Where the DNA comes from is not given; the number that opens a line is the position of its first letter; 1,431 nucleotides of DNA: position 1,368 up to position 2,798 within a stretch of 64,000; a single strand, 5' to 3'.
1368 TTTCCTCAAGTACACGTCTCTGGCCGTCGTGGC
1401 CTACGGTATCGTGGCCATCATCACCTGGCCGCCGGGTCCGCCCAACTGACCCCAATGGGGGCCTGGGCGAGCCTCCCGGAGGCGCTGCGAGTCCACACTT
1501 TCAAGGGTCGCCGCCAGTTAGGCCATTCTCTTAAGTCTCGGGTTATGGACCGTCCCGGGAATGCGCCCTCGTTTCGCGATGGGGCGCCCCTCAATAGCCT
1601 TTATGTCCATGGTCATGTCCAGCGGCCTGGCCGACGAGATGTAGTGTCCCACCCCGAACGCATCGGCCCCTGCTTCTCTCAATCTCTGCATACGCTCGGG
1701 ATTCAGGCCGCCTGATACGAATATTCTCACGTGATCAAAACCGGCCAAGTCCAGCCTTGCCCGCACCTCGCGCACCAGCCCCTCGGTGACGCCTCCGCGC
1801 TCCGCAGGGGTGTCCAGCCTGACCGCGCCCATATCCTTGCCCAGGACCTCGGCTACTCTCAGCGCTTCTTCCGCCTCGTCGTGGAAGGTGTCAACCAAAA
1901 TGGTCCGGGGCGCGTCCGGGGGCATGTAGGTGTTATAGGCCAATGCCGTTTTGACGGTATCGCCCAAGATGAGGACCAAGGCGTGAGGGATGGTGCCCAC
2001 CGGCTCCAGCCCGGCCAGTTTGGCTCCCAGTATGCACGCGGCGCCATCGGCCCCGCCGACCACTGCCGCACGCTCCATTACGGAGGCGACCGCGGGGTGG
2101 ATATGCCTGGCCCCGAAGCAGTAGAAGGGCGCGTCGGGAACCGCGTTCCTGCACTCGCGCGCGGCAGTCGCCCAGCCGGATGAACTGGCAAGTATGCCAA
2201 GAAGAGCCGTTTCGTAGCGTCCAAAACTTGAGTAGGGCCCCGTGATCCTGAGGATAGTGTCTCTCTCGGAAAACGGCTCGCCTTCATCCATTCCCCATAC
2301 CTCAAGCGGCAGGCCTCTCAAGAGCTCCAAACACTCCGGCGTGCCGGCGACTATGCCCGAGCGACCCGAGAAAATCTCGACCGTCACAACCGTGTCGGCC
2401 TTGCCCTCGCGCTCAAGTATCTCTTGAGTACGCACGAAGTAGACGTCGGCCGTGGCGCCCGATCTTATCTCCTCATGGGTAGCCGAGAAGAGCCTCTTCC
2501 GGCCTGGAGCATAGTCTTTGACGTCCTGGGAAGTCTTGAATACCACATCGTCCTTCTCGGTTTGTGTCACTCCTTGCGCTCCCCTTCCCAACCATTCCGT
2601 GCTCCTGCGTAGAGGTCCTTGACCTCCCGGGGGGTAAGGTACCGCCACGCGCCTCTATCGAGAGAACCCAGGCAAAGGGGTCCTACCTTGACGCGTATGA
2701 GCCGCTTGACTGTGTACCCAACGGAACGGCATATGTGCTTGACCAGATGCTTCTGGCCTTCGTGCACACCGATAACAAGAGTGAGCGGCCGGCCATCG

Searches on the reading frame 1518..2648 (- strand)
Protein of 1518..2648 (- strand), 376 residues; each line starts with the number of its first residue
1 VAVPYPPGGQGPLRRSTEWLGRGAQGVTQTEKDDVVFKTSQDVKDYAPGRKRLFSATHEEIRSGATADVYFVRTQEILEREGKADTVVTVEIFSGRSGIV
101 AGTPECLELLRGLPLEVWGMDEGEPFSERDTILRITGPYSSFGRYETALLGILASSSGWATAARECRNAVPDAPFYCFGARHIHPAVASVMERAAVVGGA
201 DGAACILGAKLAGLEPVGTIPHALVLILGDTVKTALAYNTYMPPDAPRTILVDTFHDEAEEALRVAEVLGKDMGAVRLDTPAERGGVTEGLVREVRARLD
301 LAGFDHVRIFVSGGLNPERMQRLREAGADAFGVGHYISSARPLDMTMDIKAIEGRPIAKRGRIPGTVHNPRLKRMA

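Call 59: search_protein_families(library=pfam, proteins=[window:1518-2648:-], max_evalue=0.001)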
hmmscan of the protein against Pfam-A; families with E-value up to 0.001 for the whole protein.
window:1518-2648:- (376 aa): 2 families
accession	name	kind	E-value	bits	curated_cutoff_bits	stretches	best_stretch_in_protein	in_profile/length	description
PF02749.22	QRPTase_N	-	6.5e-22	78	27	1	68-157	1-82/82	Quinolinate phosphoribosyl transferase, N-terminal domain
PF01729.25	QRPTase_C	-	3.9e-17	62.9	23.1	1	160-348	2-169/169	Quinolinate phosphoribosyl transferase, C-terminal domain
